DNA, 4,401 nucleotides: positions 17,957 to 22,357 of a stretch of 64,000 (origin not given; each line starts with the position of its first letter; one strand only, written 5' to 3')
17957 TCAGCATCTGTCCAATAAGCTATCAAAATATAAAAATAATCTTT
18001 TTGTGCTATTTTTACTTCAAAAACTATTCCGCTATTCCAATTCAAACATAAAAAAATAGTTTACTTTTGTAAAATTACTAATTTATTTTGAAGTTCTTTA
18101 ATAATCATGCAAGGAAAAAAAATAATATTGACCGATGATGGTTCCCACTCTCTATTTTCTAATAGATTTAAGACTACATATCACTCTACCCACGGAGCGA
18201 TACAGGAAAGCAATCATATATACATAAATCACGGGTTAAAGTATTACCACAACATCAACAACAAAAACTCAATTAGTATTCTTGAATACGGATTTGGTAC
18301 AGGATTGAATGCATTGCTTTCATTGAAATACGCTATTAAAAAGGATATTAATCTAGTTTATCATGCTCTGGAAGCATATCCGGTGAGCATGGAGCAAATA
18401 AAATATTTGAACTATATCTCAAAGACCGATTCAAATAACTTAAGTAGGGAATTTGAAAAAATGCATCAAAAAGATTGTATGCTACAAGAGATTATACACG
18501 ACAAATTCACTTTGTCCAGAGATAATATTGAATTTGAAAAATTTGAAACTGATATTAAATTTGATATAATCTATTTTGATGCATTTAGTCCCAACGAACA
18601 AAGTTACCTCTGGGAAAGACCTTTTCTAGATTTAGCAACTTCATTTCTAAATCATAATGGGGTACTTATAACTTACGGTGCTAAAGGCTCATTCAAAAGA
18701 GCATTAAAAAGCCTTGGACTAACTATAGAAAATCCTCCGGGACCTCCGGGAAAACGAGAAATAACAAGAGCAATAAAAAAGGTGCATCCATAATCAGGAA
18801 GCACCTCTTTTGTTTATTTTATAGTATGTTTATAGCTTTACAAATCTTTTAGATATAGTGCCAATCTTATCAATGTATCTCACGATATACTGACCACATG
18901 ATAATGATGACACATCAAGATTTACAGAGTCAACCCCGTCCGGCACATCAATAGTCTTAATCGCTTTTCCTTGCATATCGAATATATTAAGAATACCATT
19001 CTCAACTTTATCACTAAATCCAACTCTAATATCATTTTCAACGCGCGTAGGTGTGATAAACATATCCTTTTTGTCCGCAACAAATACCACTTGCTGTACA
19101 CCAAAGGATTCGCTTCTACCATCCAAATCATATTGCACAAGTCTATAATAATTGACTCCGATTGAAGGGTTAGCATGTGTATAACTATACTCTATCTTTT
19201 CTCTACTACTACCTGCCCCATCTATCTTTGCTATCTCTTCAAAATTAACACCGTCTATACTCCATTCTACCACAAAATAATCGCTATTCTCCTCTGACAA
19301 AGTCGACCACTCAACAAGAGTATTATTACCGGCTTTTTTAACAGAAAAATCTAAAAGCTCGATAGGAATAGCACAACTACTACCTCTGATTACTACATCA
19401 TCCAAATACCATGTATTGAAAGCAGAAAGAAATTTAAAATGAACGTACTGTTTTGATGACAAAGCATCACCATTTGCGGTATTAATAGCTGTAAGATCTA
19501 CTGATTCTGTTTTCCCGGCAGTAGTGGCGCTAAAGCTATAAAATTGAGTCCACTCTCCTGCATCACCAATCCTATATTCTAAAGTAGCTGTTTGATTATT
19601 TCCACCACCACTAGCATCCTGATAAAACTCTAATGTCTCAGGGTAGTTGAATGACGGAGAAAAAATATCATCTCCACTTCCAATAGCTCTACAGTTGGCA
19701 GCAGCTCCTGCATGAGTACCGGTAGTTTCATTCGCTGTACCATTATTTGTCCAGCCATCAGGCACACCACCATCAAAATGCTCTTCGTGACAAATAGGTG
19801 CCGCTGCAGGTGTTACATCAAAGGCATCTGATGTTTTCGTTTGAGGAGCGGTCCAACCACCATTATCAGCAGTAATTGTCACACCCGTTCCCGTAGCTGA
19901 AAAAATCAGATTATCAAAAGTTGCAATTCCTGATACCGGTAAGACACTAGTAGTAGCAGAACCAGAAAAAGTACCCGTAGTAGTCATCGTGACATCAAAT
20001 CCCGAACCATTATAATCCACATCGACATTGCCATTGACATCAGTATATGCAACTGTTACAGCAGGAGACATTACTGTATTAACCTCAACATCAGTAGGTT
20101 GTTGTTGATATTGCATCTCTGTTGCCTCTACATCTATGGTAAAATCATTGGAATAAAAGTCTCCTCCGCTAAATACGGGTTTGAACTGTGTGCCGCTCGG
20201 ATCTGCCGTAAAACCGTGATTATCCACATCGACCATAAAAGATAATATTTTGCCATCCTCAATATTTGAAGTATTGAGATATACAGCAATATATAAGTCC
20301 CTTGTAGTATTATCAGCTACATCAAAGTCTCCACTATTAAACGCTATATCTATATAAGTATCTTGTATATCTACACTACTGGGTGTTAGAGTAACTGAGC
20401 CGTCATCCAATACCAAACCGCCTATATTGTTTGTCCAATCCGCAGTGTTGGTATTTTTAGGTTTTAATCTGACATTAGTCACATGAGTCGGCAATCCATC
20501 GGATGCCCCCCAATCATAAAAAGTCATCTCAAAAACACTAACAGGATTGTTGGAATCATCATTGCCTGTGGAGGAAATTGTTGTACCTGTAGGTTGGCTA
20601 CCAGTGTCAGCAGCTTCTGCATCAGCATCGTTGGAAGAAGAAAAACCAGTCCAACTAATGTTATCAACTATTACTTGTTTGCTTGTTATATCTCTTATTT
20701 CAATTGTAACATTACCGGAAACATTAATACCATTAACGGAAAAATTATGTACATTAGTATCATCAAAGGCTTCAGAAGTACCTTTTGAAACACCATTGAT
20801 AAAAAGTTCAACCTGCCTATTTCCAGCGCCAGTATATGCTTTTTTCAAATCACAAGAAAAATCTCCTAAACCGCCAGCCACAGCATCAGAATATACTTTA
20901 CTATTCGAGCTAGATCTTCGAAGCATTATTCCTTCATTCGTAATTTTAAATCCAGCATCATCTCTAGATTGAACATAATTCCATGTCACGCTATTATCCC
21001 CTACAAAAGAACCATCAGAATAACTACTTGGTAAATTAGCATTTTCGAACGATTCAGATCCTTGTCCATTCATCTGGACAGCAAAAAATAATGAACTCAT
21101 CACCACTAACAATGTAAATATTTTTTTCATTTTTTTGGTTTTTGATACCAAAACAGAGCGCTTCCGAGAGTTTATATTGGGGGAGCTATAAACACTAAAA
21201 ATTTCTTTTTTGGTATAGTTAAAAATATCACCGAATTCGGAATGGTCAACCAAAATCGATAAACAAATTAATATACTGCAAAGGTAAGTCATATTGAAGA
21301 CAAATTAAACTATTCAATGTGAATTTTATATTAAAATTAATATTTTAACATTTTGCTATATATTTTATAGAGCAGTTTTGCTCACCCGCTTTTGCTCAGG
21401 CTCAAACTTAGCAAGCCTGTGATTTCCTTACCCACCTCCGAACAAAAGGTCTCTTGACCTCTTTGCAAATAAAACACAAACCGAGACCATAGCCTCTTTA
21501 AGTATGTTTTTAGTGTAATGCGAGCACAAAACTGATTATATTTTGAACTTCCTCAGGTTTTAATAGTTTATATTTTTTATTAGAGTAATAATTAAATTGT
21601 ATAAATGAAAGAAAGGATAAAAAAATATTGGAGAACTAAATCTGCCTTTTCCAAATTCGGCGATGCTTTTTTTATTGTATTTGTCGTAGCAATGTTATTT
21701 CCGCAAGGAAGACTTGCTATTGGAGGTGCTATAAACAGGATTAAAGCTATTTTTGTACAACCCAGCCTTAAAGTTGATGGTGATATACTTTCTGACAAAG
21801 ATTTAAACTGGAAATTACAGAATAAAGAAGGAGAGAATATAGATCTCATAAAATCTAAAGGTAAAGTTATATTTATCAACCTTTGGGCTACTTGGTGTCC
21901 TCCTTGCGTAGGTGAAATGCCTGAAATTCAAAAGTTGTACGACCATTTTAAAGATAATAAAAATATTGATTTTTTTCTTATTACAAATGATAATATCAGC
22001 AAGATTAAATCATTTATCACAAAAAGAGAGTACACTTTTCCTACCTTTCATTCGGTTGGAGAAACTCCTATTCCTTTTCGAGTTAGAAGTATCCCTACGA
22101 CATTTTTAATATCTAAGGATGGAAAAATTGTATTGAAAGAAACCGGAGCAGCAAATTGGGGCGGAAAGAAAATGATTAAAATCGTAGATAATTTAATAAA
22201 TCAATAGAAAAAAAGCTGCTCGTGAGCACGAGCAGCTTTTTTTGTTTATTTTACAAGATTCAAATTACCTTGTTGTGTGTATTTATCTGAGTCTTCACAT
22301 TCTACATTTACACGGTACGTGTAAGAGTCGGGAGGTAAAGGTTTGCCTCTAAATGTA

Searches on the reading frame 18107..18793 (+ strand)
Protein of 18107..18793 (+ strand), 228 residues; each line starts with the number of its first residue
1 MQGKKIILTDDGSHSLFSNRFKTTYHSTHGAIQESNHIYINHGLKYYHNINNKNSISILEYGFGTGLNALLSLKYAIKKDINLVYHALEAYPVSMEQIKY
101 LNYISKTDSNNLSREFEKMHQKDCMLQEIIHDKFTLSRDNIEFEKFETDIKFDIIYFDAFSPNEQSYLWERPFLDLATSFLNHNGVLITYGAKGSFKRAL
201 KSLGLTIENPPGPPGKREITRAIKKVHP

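Call 94: search_protein_families(library=pfam, proteins=[window:18107-18793:+], max_evalue=0.0001)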
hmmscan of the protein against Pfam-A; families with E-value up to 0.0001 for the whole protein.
window:18107-18793:+ (228 aa): 1 family
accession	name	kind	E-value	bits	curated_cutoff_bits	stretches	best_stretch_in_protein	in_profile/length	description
PF05430.17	Methyltransf_30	-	1.9e-17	63.8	22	1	147-224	46-123/124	S-adenosyl-L-methionine-dependent methyltransferase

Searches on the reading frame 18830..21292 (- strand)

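Call 95: search_protein_families(library=pfam, proteins=[window:18830-21292:-], max_evalue=0.0001)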
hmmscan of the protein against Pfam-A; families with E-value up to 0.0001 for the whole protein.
window:18830-21292:- (820 aa): 1 family
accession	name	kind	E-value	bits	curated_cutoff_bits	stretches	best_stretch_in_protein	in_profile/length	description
PF18962.6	Por_Secre_tail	-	1.6e-05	25.5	27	1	755-817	10-73/75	Secretion system C-terminal sorting domain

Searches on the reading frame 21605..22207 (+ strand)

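Call 95: search_protein_families(library=pfam, proteins=[window:21605-22207:+], max_evalue=0.0001)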
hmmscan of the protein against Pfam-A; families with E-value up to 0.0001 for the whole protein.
window:21605-22207:+ (200 aa): 4 families
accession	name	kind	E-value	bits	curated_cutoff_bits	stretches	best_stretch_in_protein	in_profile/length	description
PF08534.16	Redoxin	-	2.2e-19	70.1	26.6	1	71-190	11-140/148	Redoxin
PF00578.27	AhpC-TSA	-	6.5e-19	68.5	26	1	68-176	7-122/124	AhpC/TSA family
PF13905.12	Thioredoxin_8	-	1.1e-08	35.7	27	1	86-175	1-94/94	Thioredoxin-like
PF00085.26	Thioredoxin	-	2e-07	31.4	23.5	1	82-133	14-63/103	Thioredoxin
